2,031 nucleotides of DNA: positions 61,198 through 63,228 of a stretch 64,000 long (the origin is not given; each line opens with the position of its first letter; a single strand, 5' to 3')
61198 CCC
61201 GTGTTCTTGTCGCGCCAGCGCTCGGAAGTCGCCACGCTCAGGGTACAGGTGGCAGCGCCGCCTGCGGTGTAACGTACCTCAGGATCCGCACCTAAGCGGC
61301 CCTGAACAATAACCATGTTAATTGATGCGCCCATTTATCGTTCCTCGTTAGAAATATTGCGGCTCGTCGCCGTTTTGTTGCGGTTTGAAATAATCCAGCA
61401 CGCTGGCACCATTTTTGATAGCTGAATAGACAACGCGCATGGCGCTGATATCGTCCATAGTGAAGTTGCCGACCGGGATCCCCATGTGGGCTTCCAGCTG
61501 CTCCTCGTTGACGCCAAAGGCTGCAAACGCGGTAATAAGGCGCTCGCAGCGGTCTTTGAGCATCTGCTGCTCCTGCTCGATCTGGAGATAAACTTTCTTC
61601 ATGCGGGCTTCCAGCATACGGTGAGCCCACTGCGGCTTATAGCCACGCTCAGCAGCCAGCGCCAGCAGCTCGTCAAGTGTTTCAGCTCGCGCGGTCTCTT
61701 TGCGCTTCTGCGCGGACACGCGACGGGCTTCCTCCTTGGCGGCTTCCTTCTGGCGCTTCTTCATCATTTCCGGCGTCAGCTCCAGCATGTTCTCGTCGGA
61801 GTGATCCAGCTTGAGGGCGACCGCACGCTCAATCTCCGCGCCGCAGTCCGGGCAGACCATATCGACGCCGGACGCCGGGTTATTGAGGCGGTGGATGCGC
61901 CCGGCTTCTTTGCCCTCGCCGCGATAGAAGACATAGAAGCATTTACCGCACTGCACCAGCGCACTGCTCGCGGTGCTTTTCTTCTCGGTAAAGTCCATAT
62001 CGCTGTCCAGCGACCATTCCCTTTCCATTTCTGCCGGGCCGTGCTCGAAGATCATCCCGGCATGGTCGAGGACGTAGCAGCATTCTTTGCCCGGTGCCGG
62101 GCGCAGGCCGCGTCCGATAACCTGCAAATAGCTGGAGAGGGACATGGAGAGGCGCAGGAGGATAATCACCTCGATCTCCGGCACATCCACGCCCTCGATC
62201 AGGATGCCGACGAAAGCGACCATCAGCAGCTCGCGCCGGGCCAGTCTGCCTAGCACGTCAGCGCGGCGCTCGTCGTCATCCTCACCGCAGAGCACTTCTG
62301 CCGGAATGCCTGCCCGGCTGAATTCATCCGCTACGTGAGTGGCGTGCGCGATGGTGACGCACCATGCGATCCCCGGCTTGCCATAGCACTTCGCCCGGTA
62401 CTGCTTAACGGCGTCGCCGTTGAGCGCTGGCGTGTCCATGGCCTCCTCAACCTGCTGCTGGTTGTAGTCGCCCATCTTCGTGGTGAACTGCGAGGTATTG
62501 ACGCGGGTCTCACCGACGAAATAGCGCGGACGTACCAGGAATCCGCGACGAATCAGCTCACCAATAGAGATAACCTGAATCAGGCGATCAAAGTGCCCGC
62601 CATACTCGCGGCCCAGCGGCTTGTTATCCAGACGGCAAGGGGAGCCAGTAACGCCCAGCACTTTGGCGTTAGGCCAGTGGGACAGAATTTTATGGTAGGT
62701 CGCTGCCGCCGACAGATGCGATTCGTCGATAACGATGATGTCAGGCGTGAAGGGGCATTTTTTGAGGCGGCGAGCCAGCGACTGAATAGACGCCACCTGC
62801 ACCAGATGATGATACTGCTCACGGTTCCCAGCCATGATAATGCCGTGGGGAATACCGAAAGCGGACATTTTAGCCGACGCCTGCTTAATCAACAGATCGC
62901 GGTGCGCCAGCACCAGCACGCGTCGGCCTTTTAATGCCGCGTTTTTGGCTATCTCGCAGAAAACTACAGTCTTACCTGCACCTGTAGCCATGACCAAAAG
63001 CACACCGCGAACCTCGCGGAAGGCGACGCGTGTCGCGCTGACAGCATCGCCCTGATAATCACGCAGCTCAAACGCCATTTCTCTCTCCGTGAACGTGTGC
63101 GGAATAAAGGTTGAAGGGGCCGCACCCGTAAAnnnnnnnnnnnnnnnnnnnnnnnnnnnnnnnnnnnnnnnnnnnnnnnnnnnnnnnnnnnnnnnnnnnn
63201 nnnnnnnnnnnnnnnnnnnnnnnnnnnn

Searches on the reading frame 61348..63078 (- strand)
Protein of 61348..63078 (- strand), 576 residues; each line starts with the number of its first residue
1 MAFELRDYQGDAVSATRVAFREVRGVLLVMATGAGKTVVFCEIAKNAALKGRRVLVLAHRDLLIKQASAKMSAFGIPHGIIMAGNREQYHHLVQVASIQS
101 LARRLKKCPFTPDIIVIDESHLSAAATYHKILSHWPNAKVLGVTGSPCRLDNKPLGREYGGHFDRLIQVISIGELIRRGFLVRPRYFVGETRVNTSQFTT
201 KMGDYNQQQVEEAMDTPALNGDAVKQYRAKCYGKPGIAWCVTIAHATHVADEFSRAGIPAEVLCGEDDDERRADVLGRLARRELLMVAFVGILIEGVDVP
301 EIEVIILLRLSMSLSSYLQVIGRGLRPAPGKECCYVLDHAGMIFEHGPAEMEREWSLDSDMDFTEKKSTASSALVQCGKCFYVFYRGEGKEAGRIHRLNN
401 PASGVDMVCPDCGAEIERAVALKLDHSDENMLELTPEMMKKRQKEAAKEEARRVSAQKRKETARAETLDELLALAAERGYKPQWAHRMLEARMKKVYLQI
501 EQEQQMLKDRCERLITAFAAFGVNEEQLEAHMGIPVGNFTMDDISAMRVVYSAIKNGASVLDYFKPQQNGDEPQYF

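Call 11: search_protein_families(library=phrogs, proteins=[window:61348-63078:-], max_evalue=0.00001)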
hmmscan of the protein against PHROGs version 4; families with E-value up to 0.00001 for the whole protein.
window:61348-63078:- (576 aa): 6 families
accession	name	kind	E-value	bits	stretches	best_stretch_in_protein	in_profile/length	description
phrog_16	-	DNA, RNA and nucleotide metabolism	2.3e-95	321.7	1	2-480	270-682/986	DNA helicase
phrog_9690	-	DNA, RNA and nucleotide metabolism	3.8e-17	63.3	1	114-342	43-271/306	DNA helicase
phrog_16694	-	unknown function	1.5e-14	53.9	1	3-122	273-411/1010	-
phrog_3657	-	unknown function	4.3e-12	46.7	1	501-572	189-261/289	-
phrog_16259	-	DNA, RNA and nucleotide metabolism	1.5e-11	45.2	1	3-125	116-238/330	DNA helicase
phrog_34481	-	unknown function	1.6e-06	29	1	28-85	55-112/132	-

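Call 19: search_protein_families(library=pfam, proteins=[window:61348-63078:-], max_evalue=0.01)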
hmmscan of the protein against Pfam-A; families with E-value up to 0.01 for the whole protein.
window:61348-63078:- (576 aa): 6 families
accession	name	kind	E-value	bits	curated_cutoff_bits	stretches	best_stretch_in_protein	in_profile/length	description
PF04851.21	ResIII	-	5.1e-25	88.7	22.5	1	3-147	2-162/164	Type III restriction enzyme, res subunit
PF18766.7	SWI2_SNF2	-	3.3e-07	30.6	26.7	1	28-186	23-190/221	SWI2/SNF2 ATPase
PF00271.37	Helicase_C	-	5e-07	30.4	23.5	1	238-326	20-108/110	Helicase conserved C-terminal domain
PF00270.35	DEAD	-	2.6e-06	27.7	26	1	22-126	13-132/167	DEAD/DEAH box helicase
PF07517.20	SecA_DEAD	-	0.00047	19.9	24.6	1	24-79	91-146/290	SecA DEAD-like domain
PF13604.12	AAA_30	-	0.0014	18.9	27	1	24-143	19-122/191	AAA domain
